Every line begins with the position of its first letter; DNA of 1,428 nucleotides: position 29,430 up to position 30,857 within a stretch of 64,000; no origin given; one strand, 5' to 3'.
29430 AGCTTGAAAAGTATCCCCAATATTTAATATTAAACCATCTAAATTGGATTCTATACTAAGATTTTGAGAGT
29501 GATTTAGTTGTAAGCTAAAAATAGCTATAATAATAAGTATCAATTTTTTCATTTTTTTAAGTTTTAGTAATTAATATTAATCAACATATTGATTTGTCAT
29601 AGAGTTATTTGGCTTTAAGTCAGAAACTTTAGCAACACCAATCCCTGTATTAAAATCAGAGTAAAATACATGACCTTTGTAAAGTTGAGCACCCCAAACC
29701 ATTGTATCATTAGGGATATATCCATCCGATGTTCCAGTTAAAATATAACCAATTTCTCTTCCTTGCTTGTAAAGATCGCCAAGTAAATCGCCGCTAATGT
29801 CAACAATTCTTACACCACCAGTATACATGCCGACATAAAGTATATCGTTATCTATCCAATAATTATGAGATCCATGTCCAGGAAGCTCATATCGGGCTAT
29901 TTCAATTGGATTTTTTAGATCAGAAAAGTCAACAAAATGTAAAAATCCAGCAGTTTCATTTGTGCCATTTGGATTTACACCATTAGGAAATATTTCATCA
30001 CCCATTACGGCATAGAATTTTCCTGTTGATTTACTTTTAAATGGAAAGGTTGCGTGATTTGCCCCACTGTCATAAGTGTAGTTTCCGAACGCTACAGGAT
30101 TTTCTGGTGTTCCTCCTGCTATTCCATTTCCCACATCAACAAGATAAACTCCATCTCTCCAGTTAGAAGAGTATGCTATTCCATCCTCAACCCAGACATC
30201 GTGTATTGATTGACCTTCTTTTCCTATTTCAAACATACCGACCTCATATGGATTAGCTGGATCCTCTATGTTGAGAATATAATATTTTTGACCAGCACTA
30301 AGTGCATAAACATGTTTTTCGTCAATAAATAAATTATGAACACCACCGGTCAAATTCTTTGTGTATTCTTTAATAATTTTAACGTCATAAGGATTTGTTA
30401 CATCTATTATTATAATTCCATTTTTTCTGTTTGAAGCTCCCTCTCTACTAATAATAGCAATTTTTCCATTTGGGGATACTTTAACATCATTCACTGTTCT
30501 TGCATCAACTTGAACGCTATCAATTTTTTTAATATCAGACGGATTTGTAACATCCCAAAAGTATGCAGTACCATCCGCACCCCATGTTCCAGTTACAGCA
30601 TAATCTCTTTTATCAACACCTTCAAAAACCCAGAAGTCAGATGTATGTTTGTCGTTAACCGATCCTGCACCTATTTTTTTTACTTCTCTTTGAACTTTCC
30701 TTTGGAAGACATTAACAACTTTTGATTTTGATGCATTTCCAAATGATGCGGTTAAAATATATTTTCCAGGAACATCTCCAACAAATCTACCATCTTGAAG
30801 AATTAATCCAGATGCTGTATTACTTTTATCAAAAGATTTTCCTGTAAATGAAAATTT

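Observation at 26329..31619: Three-gene operon consisting only of exported beta-propeller proteins (two Big_2+LVIVD paralogs and a Met-rich YVTN propeller)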

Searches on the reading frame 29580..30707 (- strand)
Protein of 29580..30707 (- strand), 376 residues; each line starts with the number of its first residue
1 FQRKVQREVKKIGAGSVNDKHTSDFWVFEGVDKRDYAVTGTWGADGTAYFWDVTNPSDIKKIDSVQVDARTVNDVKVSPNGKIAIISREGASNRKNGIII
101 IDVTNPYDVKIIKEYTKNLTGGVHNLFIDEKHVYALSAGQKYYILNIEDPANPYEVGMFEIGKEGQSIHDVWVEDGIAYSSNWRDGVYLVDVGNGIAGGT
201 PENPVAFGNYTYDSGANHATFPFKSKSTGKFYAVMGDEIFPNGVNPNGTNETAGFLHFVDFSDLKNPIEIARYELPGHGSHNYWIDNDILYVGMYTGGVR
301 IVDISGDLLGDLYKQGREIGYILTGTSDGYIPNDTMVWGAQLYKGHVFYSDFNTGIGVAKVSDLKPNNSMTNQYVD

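Call 40: search_solved_structures(query=A4, max_evalue=10, show_alignments=4)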
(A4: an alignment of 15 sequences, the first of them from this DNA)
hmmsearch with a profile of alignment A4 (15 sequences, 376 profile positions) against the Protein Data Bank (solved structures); distinct sequences matched with E-value up to 10: 7.
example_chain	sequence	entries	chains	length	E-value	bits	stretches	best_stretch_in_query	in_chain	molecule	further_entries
5hrm_A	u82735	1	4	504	0.005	18.8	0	142-164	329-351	Haloalkylphosphorus hydrolase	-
5ioj_A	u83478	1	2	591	0.01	17.8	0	143-164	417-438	Haloalkylphosphorus hydrolase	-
28nt_W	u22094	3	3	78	0.12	14.2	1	273-320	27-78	Large ribosomal subunit protein bL28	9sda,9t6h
6gq8_A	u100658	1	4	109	0.24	13.3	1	242-319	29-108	NEQ011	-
10qm_f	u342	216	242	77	1.2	10.9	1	275-307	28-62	50S ribosomal protein L28 | 50S ribosomal protein bL28 | Large ribosomal subunit protein bL28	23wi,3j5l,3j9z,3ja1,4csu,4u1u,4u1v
11bq_w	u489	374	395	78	1.3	10.9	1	275-307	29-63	50S ribosomal protein L28 | Large ribosomal subunit protein bL28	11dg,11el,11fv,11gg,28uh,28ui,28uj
4v6y_BX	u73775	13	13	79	1.3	10.9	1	275-307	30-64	50S ribosomal protein L25 | 50S ribosomal protein L28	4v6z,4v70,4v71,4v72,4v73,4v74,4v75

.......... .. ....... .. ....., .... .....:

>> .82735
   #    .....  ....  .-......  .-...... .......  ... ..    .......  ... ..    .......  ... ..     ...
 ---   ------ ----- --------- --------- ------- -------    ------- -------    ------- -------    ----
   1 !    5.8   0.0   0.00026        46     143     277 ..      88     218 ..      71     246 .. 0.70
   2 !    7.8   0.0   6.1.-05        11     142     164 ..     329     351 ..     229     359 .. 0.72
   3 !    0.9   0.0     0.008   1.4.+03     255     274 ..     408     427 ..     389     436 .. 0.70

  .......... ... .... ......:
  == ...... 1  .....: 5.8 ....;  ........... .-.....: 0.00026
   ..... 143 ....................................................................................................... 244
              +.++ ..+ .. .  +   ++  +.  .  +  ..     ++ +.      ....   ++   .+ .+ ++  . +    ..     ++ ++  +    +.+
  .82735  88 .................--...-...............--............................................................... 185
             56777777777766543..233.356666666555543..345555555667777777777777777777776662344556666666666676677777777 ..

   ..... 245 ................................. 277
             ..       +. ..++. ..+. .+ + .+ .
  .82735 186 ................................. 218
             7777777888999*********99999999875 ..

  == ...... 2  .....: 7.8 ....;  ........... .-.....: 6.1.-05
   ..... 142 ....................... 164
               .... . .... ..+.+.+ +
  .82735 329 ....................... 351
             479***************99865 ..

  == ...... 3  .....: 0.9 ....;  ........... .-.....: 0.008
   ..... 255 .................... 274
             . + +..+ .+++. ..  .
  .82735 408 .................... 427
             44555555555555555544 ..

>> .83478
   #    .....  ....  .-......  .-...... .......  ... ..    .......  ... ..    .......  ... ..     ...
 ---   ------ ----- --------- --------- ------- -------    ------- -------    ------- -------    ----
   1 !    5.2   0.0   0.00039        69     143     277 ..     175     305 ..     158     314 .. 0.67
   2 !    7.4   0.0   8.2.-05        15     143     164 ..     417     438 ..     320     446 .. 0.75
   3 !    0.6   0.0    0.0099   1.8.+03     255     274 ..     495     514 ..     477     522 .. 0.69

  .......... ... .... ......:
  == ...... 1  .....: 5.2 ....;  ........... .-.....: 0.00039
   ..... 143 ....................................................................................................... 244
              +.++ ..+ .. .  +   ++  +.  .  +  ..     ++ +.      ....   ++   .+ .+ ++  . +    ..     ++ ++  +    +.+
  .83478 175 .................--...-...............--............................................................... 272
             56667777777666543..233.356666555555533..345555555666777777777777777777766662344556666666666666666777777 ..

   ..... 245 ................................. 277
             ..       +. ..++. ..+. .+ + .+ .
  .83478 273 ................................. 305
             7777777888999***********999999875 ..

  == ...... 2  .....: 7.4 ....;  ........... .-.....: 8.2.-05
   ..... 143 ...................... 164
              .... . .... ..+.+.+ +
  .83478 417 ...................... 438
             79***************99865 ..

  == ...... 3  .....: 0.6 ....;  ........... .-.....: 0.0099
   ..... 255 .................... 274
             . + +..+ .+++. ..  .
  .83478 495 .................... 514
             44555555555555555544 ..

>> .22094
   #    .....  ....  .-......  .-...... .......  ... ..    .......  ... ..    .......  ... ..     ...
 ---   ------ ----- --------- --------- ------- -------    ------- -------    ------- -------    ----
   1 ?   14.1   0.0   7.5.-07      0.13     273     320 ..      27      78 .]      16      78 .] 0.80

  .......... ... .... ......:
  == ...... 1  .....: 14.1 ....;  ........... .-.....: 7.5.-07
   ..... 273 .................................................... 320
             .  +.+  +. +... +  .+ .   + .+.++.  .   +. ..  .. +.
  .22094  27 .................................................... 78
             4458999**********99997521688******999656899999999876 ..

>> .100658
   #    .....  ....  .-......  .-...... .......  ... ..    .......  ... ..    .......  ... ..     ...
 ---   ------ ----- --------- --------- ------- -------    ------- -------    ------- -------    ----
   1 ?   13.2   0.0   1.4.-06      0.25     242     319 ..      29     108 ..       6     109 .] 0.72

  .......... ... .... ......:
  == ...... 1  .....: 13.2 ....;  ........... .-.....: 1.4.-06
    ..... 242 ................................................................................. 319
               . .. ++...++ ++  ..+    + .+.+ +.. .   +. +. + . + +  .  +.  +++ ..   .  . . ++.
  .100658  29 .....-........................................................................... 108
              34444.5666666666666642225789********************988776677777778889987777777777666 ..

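Call 41: search_protein_representatives(protein=window:29580-30707:-)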
Query: 376 residues. Proteins with E-value up to 0.001 (for the whole library): 7016; up to 1e-10: 1620; up to 1e-30: 212. The best 150 are listed.
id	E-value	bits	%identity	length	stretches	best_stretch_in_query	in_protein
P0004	2.9e-174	596.4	67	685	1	2-374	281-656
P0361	3.1e-141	487.7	59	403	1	3-362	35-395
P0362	3.2e-135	467.8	54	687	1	6-361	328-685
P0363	3.5e-135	467.7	57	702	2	4-201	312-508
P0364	9.8e-135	466.3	57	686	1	2-361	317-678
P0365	2.6e-123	428.7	53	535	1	3-360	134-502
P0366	2.8e-122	425.2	57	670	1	13-361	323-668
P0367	3.5e-116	405.2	49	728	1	4-360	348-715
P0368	1.1e-104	367.3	49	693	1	3-359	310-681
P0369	1.1e-101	357.5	50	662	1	3-361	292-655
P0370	1.5e-99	350.4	47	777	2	3-243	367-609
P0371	3.6e-99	349.2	47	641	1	10-361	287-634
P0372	1.7e-97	343.7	47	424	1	11-361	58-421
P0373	2.1e-97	343.4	45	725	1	3-363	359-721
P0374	3.6e-95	336.0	62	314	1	3-245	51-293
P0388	3.7e-81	289.9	40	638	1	6-362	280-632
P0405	1.7e-68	248.2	39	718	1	8-362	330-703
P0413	1.5e-62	228.6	35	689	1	3-359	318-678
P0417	2.4e-58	214.8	32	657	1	4-361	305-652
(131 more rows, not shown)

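Call 53: search_protein_families(library=pfam, alignment_id=A5, max_evalue=0.001)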
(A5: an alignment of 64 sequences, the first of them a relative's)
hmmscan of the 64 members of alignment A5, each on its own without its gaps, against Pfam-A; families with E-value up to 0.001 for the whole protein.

A. member 1, P0362 (687 aa): 2 families
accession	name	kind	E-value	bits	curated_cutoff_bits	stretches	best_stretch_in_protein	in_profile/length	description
PF02368.24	Big_2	-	4.6e-12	46.1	22.8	2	46-109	5-66/79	Bacterial Ig-like domain (group 2)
PF02369.22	Big_1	-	0.00072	20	34.9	0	160-220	18-89/93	Bacterial Ig-like domain (group 1)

B. families by the number of members that match (of 64 scanned): 9 families
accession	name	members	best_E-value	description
PF08309.17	LVIVD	61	1.1e-24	LVIVD repeat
PF02368.24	Big_2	32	1.6e-15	Bacterial Ig-like domain (group 2)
PF09826.15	Beta_propel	7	7.6e-05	Beta propeller domain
PF22359.2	Big-like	6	7.6e-08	Bacterial Ig-like domain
PF02369.22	Big_1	5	6.3e-08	Bacterial Ig-like domain (group 1)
PF24796.1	WDR55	1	4.5e-06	WDR55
PF00791.26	ZU5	1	5.3e-06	ZU5 domain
PF13620.12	CarboxypepD_reg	1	2e-05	Carboxypeptidase regulatory-like domain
PF10633.15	NPCBM_assoc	1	0.00076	NPCBM-associated, NEW3 domain of alpha-galactosidase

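Call 54: find_related_loci(query=A4, collection=metagenome_contigs, flank=6000)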
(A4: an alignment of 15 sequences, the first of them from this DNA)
Query A4 (376 aa) in metagenome_contigs; peptide patterns used: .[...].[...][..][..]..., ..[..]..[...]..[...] (x = any residue, [..] = any of these).
600 stretches matched a pattern (row limit reached: there are more); 481 encode a relative of the query (tblastn E <= 1e-3); the best 80 are kept; 80 distinct loci.
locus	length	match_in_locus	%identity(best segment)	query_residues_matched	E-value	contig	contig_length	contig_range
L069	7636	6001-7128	99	1-376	0e+0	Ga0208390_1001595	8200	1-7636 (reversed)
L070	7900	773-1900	98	1-376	0e+0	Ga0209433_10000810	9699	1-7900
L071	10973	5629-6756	98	1-376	0e+0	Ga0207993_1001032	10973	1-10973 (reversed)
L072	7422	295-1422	95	1-376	0e+0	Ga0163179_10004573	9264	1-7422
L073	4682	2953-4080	92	1-376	0e+0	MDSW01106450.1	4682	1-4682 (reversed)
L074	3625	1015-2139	86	1-375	0e+0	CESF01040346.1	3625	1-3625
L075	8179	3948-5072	85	1-375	0e+0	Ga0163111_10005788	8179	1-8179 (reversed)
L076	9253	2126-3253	83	1-376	0e+0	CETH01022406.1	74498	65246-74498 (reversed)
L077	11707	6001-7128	82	1-376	0e+0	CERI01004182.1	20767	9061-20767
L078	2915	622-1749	82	1-376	0e+0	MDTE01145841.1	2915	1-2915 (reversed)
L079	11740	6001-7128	84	1-376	0e+0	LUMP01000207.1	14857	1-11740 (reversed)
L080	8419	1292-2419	82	1-376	0e+0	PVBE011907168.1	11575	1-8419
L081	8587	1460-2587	84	1-376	0e+0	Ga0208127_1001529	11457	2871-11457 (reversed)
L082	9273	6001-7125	82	1-375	0e+0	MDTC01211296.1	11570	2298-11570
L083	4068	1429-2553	82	1-375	0e+0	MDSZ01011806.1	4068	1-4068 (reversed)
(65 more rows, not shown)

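Call 59: find_encoding_contigs(protein=P0417, flank=6000, max_places=4)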
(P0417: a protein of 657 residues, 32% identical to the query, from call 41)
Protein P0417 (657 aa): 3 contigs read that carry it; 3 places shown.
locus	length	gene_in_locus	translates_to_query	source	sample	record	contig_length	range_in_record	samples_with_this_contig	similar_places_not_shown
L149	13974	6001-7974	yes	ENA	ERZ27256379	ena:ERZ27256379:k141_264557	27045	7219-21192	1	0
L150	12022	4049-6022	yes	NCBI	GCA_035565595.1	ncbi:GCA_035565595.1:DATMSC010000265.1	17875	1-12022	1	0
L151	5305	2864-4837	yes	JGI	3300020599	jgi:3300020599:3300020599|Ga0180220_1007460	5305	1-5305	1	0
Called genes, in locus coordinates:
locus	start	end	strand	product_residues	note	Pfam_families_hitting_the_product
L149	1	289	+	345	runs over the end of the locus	PF00762:Ferrochelatase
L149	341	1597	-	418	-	PF01266:DAO (weak), PF01494:FAD_binding_3 (weak), PF01593:Amino_oxidase, PF13450:NAD_binding_8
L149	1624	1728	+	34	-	-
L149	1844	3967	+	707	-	PF13424:TPR_12 (faint), PF14559:TPR_19 (faint), PF07719:TPR_2 (faint), PF13428:TPR_14 (faint), PF13174:TPR_6 (faint), PF13432:TPR_16, PF01464:SLT, PF27553:SLT_superhelical (weak), +2 more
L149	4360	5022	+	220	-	PF00691:OmpA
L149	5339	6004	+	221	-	-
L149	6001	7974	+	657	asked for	PF02368:Big_2 (weak)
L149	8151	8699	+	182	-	-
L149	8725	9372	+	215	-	PF03483:B3_4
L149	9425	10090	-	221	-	PF00574:CLP_protease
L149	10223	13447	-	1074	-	PF00912:Transgly, PF00905:Transpeptidase (weak)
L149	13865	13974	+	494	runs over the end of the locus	PF25371:DUF7884 (weak), PF02353:CMAS, PF13489:Methyltransf_23, PF13847:Methyltransf_31, PF08241:Methyltransf_11, PF08242:Methyltransf_12, PF13649:Methyltransf_25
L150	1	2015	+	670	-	PF07719:TPR_2 (faint), PF13424:TPR_12 (faint), PF13428:TPR_14 (faint), PF14559:TPR_19 (faint), PF13174:TPR_6 (faint), PF13432:TPR_16, PF01464:SLT, PF27553:SLT_superhelical (weak), +2 more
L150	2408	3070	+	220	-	PF00691:OmpA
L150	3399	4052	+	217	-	-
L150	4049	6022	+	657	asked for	PF02368:Big_2 (weak)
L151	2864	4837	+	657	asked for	PF02368:Big_2 (weak)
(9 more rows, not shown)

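Call 61: find_encoding_contigs(protein=P0388, flank=4000, max_places=2)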
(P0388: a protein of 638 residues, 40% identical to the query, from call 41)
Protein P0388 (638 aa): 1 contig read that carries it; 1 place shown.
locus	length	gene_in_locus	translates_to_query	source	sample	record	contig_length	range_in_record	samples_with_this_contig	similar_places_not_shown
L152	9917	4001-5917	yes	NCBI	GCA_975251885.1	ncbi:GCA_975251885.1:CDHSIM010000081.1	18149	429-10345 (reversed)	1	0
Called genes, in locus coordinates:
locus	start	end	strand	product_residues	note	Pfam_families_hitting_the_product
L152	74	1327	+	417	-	PF00155:Aminotran_1_2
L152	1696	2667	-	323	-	PF01012:ETF, PF00766:ETF_alpha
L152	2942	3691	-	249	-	PF01012:ETF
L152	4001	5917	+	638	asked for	PF02368:Big_2 (faint), PF08309:LVIVD (faint)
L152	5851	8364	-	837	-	PF00069:Pkinase, PF07714:PK_Tyr_Ser-Thr, PF13414:TPR_11 (faint)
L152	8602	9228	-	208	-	-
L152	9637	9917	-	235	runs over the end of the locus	?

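Call 62: find_encoding_contigs(protein=P0405, flank=4000, max_places=2)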
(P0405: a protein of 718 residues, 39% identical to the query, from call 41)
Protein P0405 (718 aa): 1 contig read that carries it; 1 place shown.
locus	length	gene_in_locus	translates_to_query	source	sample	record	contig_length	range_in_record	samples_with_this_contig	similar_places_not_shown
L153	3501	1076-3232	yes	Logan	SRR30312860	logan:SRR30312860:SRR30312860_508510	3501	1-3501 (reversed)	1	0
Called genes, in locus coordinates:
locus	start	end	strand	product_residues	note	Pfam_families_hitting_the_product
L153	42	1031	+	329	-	PF01551:Peptidase_M23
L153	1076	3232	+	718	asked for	PF02368:Big_2 (faint), PF08309:LVIVD (faint)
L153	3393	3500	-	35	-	?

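Call 63: find_encoding_contigs(protein=P0413, flank=4000, max_places=2)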
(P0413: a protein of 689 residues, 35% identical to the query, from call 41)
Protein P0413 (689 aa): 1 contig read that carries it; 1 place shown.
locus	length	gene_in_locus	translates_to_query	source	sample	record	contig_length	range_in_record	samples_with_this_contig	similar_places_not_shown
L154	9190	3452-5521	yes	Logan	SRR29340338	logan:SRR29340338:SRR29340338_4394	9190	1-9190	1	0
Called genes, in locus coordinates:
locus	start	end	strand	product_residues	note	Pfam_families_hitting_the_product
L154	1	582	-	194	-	?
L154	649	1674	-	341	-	PF16125:DUF4837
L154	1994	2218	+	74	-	-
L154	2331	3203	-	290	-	PF00581:Rhodanese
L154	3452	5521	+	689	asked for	PF02368:Big_2 (weak)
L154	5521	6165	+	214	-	PF01205:Impact_N, PF09186:DUF1949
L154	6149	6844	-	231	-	-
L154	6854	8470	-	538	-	PF00672:HAMP, PF26769:HAMP_PhoQ (weak), PF00512:HisKA, PF02518:HATPase_c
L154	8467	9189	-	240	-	?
